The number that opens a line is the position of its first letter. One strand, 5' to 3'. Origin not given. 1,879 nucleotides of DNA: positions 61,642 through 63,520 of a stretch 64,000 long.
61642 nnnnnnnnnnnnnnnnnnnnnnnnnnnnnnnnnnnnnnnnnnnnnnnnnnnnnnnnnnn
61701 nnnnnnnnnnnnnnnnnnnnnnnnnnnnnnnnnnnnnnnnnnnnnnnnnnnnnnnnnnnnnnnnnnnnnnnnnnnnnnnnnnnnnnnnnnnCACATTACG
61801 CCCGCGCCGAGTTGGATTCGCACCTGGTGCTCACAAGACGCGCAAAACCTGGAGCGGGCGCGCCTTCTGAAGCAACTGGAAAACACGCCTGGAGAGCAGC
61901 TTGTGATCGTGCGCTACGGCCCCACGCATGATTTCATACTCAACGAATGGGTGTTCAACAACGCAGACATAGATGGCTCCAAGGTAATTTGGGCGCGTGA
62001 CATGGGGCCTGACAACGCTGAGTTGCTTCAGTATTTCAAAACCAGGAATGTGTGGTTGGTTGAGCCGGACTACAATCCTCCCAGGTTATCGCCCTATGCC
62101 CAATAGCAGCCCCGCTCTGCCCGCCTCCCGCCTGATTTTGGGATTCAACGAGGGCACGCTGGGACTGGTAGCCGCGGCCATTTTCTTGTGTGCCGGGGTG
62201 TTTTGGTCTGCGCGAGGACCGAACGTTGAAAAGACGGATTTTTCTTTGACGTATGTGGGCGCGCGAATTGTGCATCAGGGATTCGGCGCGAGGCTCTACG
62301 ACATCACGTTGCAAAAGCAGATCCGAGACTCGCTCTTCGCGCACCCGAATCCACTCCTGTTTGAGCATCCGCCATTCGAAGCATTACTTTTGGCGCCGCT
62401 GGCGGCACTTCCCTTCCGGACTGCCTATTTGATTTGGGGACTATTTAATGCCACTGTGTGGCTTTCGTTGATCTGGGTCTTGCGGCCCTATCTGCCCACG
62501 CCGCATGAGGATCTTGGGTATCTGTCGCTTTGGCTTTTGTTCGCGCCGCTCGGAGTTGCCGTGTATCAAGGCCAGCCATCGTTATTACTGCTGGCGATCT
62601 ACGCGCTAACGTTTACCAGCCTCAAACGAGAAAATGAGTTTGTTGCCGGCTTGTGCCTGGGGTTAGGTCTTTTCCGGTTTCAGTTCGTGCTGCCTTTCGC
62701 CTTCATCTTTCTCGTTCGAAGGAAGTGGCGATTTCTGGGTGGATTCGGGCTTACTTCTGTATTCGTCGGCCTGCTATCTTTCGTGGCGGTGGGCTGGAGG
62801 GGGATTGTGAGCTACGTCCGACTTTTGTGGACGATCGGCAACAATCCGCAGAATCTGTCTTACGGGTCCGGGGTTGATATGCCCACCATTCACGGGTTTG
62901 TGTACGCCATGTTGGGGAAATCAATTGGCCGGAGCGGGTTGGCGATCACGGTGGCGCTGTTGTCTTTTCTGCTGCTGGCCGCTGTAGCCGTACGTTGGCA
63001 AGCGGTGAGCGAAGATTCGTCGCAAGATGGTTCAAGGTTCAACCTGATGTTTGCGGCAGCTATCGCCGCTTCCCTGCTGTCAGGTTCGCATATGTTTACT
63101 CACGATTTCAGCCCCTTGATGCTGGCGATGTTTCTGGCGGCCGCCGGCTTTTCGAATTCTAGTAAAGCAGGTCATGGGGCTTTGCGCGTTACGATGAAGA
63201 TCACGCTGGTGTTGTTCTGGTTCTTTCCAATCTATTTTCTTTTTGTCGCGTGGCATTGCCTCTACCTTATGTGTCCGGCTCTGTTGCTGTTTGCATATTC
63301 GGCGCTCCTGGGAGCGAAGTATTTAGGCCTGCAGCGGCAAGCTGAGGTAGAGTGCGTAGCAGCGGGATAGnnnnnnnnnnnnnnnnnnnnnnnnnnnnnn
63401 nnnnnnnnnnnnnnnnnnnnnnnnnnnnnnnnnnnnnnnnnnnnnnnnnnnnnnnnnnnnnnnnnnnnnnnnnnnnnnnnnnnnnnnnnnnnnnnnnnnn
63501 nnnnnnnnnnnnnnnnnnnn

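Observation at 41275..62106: Uncharacterised five-member paralogous family (P1-P5) with an [HQ]DE first-loop motif and a conserved soluble C-terminal domain: candidate new GT-C family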

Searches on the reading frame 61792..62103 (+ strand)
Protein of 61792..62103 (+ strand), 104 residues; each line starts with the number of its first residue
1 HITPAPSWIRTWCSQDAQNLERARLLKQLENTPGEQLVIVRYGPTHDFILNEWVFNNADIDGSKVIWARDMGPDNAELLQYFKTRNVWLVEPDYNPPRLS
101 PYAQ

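Call 53: predict_structure(alignment_id=A4)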
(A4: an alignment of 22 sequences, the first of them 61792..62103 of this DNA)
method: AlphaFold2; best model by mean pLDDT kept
length: 104 residues; sequences in the alignment: 22
mean_pLDDT: 82.4   pTM: 0.73
mean pLDDT of the five models: 82.4, 81.7, 81.3, 79.9, 79.5
residues with pLDDT >= 90: 57; 70-90: 25; 50-70: 11; < 50: 11
segments of 3 or more residues with pLDDT < 50: 1-3, 8-13
pLDDT, mean of each block of 10 residues (from residue 1): 46 63 93 96 84 74 89 93 95 92 83
secondary structure, 60 per line:
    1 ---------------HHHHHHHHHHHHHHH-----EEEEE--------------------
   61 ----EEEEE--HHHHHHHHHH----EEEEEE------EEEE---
elements in order: H16-30 E36-40 E65-69 H72-81 E86-91 E98-101

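Call 56: fold_search(model_id=the predicted structure, library=pdb)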
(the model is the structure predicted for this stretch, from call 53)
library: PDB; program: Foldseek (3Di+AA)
matches with E <= 10: 241; with E <= 0.001: 0
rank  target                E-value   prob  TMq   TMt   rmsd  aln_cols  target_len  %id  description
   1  5scp_A                6.5e-01  0.07  0.24  0.18  10.3       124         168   12  Crystal Structure of Dihydrofolate Reductase from Mycobacterium tuberculosis bound to NADP and SDDC Inhibitor SDDC-23 (released 2022-02-09)
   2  8fkp_NS               6.9e-01  0.12  0.33  0.14  14.2       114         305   10  Human nucleolar pre-60S ribosomal subunit (State A1) (released 2023-07-12)
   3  9kqg_B                7.4e-01  0.12  0.32  0.12   8.9       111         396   18  Cryo-EM structure of CsKCS6-CsCER2 complex (released 2025-11-19)
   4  5vn4_B                9.6e-01  0.12  0.26  0.13   7.7        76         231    8  Crystal structure of adenine phosphoribosyl transferase from Trypanosoma brucei in complex with AMP, pyrophosphate, an (released 2017-05-24)
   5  8esr_A                1.1e+00  0.13  0.31  0.18   6.2        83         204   11  Ytm1 associated nascent 60S ribosome (-fkbp39) State 2 (released 2022-11-30)
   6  5vn4_A                1.2e+00  0.13  0.28  0.14   7.6        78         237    8  Crystal structure of adenine phosphoribosyl transferase from Trypanosoma brucei in complex with AMP, pyrophosphate, an (released 2017-05-24)
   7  9n73_SM               1.2e+00  0.08  0.31  0.16  12.9       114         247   12  SSU processome maturation and disassembly, State G (released 2025-10-29)
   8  7d4i_5G               1.3e+00  0.12  0.36  0.18  13.9       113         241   10  Cryo-EM structure of 90S small ribosomal precursors complex with the DEAH-box RNA helicase Dhr1 (State F) (released 2021-10-06)
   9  6rxt_CK               1.3e+00  0.08  0.31  0.13  14.7       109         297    7  Cryo-EM structure of the 90S pre-ribosome (Kre33-Noc4) from Chaetomium thermophilum, state A (released 2019-08-14)
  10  5scn                  1.3e+00  0.04  0.22  0.16  10.7       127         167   17  Crystal Structure of Dihydrofolate Reductase from Mycobacterium tuberculosis bound to NADP and SDDC Inhibitor SDDC-25 (released 2022-02-09)
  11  8eth_A                1.4e+00  0.12  0.30  0.15   6.5        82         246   11  Ytm1 associated 60S nascent ribosome State 1B (released 2022-11-30)
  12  5scm                  1.4e+00  0.06  0.25  0.18  10.3       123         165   13  Crystal Structure of Dihydrofolate Reductase from Mycobacterium tuberculosis bound to NADP and SDDC Inhibitor SDDC-22 (released 2022-02-09)
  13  5u26                  1.4e+00  0.05  0.21  0.17   9.1       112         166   16  Crystal Structure of Mycobacterium tuberculosis Dihydrofolate Reductase Bound to NADP and p218 Inhibitor (released 2016-12-21)
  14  8ovc_V                1.5e+00  0.10  0.31  0.25   6.8        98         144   12  Respiratory supercomplex (III2-IV2) from Mycobacterium smegmatis (released 2024-07-17)
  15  4lza_B                1.6e+00  0.08  0.23  0.15   8.2        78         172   13  Crystal structure of adenine phosphoribosyltransferase from Thermoanaerobacter pseudethanolicus ATCC 33223, NYSGRC Tar (released 2013-08-14)
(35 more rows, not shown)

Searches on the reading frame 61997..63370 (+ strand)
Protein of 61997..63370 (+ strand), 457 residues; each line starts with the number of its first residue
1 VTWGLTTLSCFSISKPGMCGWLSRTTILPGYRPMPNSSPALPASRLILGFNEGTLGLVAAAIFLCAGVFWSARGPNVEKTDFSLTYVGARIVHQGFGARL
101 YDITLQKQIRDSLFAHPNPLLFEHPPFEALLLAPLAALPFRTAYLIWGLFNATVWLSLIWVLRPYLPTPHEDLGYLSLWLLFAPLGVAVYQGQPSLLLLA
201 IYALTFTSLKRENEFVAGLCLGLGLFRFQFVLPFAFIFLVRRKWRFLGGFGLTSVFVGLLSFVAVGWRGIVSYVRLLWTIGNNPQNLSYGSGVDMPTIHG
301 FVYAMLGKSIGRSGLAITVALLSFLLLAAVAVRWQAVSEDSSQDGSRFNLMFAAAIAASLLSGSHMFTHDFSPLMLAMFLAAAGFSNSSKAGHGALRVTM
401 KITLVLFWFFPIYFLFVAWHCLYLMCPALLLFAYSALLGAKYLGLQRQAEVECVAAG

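Call 11: search_protein_families(library=pfam, proteins=[window:61997-63370:+], max_evalue=0.001)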
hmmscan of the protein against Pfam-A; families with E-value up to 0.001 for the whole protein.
window:61997-63370:+ (457 aa): 1 family
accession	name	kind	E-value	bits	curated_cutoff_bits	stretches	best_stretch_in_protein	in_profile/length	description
PF09594.16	GT87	-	5.8e-23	82.3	25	1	124-361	3-235/237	Glycosyltransferase family 87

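Call 46: search_protein_families(library=ncbifam, proteins=[window:61997-63370:+], max_evalue=0.001)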
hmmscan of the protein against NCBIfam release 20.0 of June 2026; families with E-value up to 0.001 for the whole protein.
window:61997-63370:+ (457 aa): 0 families
